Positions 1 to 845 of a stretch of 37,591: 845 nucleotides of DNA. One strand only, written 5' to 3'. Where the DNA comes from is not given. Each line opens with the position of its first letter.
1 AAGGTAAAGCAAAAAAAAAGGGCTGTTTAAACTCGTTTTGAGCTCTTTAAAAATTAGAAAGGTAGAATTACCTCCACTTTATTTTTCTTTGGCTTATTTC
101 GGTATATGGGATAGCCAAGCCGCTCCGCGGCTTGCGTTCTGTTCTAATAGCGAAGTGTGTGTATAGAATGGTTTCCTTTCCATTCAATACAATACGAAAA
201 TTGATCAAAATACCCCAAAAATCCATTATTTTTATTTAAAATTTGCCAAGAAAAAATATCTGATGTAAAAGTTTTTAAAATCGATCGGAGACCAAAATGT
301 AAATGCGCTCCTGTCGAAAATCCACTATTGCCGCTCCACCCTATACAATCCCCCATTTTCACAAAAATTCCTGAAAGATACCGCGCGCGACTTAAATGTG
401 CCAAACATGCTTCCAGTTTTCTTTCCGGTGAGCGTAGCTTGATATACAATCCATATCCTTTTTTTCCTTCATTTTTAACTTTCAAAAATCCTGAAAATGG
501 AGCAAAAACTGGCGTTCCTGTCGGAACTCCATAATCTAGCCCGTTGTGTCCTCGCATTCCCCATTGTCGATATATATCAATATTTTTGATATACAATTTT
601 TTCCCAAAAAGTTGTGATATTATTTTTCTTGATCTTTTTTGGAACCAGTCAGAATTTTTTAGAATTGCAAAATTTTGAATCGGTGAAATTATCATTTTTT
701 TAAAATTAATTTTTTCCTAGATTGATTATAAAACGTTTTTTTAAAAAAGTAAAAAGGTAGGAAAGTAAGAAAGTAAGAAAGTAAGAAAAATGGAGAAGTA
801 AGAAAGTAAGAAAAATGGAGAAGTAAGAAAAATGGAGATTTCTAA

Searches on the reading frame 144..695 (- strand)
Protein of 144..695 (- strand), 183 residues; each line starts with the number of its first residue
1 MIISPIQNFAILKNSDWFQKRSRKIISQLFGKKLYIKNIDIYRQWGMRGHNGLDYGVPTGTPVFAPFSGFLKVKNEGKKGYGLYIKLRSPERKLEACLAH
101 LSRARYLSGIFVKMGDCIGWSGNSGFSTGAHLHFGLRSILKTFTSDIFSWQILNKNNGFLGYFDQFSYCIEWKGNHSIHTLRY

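Call 16: search_protein_families(library=pfam, proteins=[window:144-695:-], max_evalue=0.01)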
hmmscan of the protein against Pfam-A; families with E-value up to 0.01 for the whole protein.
window:144-695:- (183 aa): 1 family
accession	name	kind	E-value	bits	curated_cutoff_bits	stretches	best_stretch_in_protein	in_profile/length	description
PF01551.29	Peptidase_M23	-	4.3e-18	65.7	28.7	1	49-138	2-89/96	Peptidase family M23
